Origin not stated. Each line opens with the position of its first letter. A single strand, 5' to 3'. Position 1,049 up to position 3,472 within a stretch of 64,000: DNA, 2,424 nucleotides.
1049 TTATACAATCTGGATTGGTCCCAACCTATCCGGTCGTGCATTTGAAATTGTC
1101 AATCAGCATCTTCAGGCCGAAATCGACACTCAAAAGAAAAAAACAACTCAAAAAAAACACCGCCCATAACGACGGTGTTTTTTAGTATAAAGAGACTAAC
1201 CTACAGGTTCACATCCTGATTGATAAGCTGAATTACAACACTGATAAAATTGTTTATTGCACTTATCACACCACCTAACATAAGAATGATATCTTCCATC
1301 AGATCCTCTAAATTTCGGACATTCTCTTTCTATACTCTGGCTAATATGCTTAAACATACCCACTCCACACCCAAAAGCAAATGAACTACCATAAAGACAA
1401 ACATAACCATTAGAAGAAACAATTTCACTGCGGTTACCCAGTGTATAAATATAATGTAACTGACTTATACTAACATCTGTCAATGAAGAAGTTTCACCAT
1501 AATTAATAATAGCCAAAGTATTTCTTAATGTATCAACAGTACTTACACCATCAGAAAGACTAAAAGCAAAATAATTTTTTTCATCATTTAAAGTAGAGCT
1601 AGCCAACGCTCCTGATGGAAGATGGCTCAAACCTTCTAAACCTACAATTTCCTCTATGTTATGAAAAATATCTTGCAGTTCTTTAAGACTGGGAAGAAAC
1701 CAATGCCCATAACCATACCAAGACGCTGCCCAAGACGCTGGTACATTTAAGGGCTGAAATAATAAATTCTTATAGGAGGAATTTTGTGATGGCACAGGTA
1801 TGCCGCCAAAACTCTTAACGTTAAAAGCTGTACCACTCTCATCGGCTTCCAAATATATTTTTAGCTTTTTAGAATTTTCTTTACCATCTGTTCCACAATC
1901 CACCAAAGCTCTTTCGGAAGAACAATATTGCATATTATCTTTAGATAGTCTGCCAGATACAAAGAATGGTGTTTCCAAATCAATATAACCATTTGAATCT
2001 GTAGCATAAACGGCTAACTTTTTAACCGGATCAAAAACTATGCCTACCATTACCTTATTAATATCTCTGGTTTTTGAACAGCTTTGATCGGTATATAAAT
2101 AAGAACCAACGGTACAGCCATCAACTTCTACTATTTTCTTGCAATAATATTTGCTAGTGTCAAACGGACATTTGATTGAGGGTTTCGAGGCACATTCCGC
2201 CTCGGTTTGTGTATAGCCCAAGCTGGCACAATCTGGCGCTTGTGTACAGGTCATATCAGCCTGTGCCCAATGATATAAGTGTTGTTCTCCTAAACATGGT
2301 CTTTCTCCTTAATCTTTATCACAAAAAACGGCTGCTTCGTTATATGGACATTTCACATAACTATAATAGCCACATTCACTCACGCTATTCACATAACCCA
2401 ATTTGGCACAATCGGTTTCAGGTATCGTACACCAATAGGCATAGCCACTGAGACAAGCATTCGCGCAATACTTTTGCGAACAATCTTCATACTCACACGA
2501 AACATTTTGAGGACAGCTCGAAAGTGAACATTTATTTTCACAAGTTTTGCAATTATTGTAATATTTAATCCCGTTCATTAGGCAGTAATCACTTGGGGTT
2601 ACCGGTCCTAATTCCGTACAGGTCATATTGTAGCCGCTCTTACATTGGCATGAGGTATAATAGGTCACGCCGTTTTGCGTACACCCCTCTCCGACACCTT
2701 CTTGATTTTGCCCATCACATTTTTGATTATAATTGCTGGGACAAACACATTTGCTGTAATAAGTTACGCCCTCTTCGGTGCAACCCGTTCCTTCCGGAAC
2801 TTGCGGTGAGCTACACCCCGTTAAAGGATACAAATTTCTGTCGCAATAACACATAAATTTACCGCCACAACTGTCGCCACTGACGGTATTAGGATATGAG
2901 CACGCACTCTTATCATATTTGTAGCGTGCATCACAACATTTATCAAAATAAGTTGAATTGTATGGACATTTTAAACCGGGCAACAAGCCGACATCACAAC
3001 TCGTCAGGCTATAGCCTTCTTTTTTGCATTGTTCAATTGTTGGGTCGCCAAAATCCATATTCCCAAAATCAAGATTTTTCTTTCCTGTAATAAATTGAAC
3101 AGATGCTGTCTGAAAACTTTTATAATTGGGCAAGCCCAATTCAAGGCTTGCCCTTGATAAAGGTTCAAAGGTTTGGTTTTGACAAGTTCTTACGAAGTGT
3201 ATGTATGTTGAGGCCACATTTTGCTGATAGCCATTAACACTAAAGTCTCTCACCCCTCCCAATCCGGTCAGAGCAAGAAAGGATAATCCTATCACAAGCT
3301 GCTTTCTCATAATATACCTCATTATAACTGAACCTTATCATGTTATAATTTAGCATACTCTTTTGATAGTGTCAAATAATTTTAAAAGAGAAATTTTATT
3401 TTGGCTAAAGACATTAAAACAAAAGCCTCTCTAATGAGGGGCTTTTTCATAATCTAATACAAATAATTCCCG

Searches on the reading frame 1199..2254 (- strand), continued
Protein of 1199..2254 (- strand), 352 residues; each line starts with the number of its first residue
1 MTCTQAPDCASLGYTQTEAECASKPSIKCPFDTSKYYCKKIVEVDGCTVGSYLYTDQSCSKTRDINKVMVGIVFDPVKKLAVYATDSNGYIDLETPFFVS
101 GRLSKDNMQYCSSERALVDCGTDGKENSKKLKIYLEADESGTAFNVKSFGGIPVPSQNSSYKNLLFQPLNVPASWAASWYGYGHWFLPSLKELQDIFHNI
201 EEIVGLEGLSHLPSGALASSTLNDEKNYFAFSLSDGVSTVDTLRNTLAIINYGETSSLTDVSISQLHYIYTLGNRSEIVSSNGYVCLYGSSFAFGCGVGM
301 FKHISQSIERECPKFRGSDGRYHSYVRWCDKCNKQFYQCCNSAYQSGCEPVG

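Call 51: list_cluster_members(proteins=[P0121, P0122, P0169])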
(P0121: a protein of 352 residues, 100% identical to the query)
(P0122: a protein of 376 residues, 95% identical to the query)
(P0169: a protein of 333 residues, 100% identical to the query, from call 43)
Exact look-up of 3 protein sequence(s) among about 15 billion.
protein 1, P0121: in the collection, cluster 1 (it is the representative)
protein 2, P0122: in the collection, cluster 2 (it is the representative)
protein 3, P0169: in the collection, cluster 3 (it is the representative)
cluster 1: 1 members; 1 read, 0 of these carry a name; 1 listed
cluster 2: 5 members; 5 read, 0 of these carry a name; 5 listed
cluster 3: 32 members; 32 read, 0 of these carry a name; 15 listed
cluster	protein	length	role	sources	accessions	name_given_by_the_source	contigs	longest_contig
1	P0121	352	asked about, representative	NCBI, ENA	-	-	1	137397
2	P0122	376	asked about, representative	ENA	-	-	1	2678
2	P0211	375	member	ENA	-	-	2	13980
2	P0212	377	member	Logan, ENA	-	-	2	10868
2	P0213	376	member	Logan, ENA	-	-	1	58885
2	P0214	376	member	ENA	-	-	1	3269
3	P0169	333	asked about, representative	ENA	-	-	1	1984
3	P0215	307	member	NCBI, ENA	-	-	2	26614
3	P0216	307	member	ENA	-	-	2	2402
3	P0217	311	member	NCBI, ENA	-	-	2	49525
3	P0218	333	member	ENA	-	-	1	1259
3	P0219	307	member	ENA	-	-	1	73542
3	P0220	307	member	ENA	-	-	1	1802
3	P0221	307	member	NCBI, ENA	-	-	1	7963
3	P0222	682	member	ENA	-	-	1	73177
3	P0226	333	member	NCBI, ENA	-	-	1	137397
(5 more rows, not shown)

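Call 61: search_protein_families(library=ncbifam, alignment_id=A2, max_evalue=1)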
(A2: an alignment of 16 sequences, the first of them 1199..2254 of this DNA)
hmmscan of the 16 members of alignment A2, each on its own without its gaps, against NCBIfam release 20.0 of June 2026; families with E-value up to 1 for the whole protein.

A. member 1, window:1199-2254:- (352 aa): 1 family
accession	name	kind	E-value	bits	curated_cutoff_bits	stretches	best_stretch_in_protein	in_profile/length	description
NF005695.0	PRK07503.1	equivalog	0.056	12.1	666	1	202-287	287-376/403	methionine gamma-lyase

B. families by the number of members that match (of 16 scanned): 7 families
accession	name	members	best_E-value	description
NF047812.1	LIC11213_lipo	2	0.011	LIC11213 family lipoprotein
NF005695.0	PRK07503.1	2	0.054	methionine gamma-lyase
NF052461.1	DNAProtecDpsACyan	1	0.015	DNA starvation/stress protection protein DpsA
NF043043.1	T4SS_Ceg10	1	0.015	Ceg14 family Dot/Icm T4SS effector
NF041796.2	Ced_CedA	1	0.13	DNA import protein CedA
NF053514.2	JUQZ_fam_ocin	1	0.15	BLB8/JUQZ-1 family protein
NF046116.1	adhesin_Lcl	1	0.31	collagen-like adhesin Lcl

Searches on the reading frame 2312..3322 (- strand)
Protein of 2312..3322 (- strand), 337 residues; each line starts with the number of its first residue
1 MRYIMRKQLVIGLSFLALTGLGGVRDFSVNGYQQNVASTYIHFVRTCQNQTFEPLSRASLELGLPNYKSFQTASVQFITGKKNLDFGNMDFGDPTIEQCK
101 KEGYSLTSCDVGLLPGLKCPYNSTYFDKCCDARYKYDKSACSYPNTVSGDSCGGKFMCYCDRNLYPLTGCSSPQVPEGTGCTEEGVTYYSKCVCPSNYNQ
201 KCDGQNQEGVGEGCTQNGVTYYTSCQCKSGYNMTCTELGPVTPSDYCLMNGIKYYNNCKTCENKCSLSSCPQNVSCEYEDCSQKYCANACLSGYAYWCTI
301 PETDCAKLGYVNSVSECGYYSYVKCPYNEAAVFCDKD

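Call 4: search_protein_families(library=ncbifam, proteins=[window:2312-3322:-], max_evalue=1)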
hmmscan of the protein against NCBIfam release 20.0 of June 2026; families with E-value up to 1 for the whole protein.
window:2312-3322:- (337 aa): 0 families

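Call 5: search_protein_families(library=pfam, proteins=[window:2312-3322:-], max_evalue=10)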
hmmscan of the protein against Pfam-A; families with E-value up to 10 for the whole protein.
window:2312-3322:- (337 aa): 0 families

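Call 9: find_encoding_contigs(protein=window:2312-3322:-, flank=6000, max_places=8)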
Protein window:2312-3322:- (337 aa): no gene with exactly this product is on record in the collection.

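Call 11: find_encoding_contigs(protein=window:2312-3310:-, flank=6000, max_places=8)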
Protein window:2312-3310:- (333 aa): no gene with exactly this product is on record in the collection.

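Call 43: find_homologous_proteins(query=window:2312-3310:-, max_evalue=0.001)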
Query window:2312-3310:- (333 aa): 276 proteins with E <= 0.001 among 771 candidates; the best 120 are listed.
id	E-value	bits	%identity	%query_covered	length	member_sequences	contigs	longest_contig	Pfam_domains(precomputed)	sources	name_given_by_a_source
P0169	3.1e-229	778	100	100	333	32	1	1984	-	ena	-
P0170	1.6e-211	720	92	100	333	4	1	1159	-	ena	-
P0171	1.8e-187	641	82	100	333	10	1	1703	-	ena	-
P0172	1.1e-173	596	78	99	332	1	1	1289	-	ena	-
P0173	5.6e-155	534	69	99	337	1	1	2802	-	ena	-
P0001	5.7e-155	534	70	100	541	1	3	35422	PF07603.18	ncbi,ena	-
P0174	4.9e-152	524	78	88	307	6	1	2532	-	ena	-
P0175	5.6e-151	521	77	88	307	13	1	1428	-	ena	-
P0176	2.4e-150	519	68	99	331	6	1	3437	-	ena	-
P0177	7.5e-147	507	74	88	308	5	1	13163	-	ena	-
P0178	1.2e-146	507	66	99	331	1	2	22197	-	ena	-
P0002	1.5e-143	496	67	99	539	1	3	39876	PF07603.18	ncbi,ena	-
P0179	2.8e-140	486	65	99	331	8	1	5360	-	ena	-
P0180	5.5e-139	481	66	99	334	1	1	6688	-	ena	-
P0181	1.1e-137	477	63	99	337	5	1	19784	-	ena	-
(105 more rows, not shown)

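Call 44: find_encoding_contigs(protein=P0169, flank=8000, max_places=8)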
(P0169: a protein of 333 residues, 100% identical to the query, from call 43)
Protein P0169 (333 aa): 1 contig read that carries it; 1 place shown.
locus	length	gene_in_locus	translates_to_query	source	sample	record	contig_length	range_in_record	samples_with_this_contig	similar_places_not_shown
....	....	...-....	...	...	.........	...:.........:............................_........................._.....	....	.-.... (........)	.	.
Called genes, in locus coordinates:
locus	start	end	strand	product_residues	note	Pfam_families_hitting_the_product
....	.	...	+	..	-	?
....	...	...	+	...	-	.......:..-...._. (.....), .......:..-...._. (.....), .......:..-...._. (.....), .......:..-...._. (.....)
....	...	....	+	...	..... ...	-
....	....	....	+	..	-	?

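Call 59: predict_structure(alignment_id=A5)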
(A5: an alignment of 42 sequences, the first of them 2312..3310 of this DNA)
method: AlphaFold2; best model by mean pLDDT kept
length: 333 residues; sequences in the alignment: 42
mean_pLDDT: 73.9   pTM: 0.43
mean pLDDT of the five models: 73.9, 73.3, 68.6, 68.6, 67.1
residues with pLDDT >= 90: 136; 70-90: 85; 50-70: 39; < 50: 73
segments of 3 or more residues with pLDDT < 50: 1-69, 292-294
pLDDT, mean of each block of 10 residues (from residue 1): 34 32 28 31 33 33 43 64 69 92 91 91 93 92 92 94 94 92 94 94 94 95 90 71 89 72 76 74 64 60 89 90 87 84
secondary structure, 60 per line:
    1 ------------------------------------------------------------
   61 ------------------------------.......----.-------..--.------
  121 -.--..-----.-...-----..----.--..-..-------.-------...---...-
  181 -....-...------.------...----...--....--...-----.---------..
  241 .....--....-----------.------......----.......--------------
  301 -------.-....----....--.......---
elements in order: H91-97 E171-173 E177-179 E182-185 E187-189 E203-205 E210-212 E215-218 E221-223 E242-245 E248-251 E270-275 E280-286 H310-313 E318-321 E324-330

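Call 62: search_protein_families(library=pfam, alignment_id=A5, max_evalue=1)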
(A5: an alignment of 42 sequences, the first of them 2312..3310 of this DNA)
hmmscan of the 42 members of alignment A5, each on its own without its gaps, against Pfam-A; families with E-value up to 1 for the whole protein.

A. member 1, window:2312-3310:- (333 aa): 0 families

B. families by the number of members that match (of 42 scanned): 3 families
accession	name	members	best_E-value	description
PF25001.1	Aegyptin_C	1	0.13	Aegyptin, C-terminal domain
PF14821.11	Thr_synth_N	1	0.23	Threonine synthase N terminus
PF05253.18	zf-U11-48K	1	0.42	U11-48K-like CHHC zinc finger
